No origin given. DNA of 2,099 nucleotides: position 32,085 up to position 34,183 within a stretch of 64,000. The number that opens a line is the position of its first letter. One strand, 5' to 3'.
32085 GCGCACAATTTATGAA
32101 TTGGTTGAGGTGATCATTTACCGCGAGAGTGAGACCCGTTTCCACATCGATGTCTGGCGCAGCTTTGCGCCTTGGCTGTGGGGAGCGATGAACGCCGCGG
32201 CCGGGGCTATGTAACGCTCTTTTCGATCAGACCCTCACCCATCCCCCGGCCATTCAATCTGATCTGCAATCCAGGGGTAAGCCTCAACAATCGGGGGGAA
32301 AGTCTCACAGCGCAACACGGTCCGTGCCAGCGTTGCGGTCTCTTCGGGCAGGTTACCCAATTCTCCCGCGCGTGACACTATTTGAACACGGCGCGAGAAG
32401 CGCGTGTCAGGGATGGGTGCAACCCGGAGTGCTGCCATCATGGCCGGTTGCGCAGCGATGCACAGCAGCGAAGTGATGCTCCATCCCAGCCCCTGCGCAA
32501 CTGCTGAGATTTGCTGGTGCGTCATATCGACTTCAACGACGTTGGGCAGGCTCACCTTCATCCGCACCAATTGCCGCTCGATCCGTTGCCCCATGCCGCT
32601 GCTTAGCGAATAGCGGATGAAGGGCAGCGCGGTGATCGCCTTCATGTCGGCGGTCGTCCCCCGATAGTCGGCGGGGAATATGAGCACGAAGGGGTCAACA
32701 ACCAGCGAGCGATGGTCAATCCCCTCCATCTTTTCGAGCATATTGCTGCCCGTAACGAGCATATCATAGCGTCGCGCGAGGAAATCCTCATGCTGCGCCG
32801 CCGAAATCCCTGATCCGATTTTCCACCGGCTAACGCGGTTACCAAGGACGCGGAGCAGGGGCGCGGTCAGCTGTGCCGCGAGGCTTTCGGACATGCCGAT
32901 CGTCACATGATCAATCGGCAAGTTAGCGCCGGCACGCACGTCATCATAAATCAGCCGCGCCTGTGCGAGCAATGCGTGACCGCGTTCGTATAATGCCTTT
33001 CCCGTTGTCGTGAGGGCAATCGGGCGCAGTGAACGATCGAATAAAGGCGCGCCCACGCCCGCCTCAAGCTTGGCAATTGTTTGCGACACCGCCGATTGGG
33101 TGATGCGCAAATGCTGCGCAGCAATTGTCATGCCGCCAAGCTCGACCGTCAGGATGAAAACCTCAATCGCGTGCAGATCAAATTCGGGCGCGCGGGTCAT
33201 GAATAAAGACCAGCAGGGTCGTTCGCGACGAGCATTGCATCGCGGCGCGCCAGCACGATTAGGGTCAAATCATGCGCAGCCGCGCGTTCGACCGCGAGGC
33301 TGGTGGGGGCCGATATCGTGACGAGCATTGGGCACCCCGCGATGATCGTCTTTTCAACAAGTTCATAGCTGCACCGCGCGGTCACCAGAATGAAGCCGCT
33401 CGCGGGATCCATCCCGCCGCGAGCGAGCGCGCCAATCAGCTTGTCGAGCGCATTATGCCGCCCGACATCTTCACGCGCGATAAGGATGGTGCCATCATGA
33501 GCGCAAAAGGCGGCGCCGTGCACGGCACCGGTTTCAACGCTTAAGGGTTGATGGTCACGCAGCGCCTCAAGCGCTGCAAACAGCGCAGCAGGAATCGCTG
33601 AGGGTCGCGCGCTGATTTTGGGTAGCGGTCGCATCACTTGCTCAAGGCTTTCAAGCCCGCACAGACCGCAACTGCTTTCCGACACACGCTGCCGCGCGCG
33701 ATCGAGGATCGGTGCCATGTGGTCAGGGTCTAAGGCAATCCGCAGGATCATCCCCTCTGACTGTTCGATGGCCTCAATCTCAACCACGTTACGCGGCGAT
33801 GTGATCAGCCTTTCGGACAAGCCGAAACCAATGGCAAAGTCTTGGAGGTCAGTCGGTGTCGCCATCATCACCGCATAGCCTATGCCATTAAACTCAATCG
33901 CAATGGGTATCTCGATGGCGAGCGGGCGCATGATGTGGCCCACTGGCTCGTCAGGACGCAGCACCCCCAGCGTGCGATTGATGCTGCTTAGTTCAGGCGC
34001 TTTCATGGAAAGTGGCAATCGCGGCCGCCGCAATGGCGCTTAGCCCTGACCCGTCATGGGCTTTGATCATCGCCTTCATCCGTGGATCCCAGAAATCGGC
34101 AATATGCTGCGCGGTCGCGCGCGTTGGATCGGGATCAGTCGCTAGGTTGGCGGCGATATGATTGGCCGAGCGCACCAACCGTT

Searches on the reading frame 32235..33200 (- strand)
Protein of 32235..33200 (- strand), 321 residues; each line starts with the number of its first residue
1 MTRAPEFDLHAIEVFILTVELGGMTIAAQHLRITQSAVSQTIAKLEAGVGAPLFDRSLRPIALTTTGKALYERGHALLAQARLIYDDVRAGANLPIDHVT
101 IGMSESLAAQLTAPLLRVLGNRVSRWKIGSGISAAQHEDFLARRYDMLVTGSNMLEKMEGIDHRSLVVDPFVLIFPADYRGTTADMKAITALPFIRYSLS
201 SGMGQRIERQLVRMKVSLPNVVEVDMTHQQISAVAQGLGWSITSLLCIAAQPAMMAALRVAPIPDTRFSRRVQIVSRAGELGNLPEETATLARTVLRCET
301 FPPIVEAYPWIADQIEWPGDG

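Call 48: search_protein_families(library=ncbifam, proteins=[window:32235-33200:-], max_evalue=1e-10)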
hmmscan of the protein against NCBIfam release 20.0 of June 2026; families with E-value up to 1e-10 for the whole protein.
window:32235-33200:- (321 aa): 23 families
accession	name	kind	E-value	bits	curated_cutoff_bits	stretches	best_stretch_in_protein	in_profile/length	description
NF040786.1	LysR_Sec_metab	equivalog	9.7e-30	103.6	250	1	8-278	2-279/298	selenium metabolism-associated LysR family transcriptional regulator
NF008410.0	PRK11233.1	equivalog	8.6e-20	71.1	309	1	9-243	3-238/305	nitrogen assimilation transcriptional regulator NAC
NF002964.0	PRK03635.1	subfamily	6.4e-18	64.8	197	1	7-73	3-68/297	ArgP/LysG family DNA-binding transcriptional regulator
TIGR03298.1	argP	subfamily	4.2e-17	62.2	273.55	1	8-74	2-67/292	ArgP/LysG family DNA-binding transcriptional regulator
NF047520.1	trans_act_CidR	equivalog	4.8e-17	62.1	415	1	8-111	2-105/292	cidABC operon transcriptional activator CidR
NF052633.1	LysR_TF_PsrA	exception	7e-17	61.3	540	1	6-280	4-279/297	L-proline-binding transcription factor PsrA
NF007917.1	PRK10632.1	equivalog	8.4e-16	58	425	1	10-116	5-111/303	HTH-type transcriptional activator AaeR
TIGR03418.1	chol_sulf_TF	equivalog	5.2e-15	55.2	324.8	1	8-90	2-84/291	choline sulfate utilization transcriptional regulator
NF040889.1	trans_reg_YeiE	equivalog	6.1e-15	55.2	480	1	9-273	5-266/288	DNA-binding transcriptional regulator YeiE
TIGR03339.1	phn_lysR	subfamily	2.2e-14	53.4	341.1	1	14-255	4-245/279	aminoethylphosphonate catabolism associated LysR family transcriptional regulator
NF008352.0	PRK11139.1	subfamily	5.9e-14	51.8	288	1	11-172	10-166/305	transcriptional regulator GcvA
TIGR02424.1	TF_pcaQ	equivalog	9.2e-14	51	303.8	1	10-219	6-220/300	pca operon transcription factor PcaQ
NF047354.1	trans_reg_GltC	equivalog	2.6e-13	50.2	300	1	27-175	21-171/290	glutamate biosynthesis transcriptional regulator GltC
NF007385.0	PRK09906.1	equivalog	3.5e-13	49.3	356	1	12-243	6-241/296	DNA-binding transcriptional regulator HcaR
NF009888.0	PRK13348.1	subfamily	5.3e-13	48.6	297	1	7-90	3-81/302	HTH-type transcriptional regulator ArgP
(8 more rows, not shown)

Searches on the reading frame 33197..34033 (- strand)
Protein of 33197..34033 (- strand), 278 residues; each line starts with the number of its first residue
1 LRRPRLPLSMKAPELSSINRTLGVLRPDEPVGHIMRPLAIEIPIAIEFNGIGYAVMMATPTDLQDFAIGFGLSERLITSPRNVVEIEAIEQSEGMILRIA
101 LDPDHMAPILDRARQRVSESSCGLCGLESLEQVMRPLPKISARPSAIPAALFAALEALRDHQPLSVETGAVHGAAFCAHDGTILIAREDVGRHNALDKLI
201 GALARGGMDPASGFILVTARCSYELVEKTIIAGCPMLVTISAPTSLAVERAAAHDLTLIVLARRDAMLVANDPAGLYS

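Call 48: search_protein_families(library=ncbifam, proteins=[window:33197-34033:-], max_evalue=1e-10)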
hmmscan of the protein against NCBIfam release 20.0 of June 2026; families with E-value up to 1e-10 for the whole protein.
window:33197-34033:- (278 aa): 2 families
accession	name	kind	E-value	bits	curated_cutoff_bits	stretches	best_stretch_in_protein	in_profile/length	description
NF001943.0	PRK00724.1-2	equivalog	1.5e-53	181.6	269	1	37-268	25-264/274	formate dehydrogenase accessory sulfurtransferase FdhD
TIGR00129.1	fdhD_narQ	equivalog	3.7e-53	180.4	140.9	1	38-273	5-232/237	formate dehydrogenase accessory sulfurtransferase FdhD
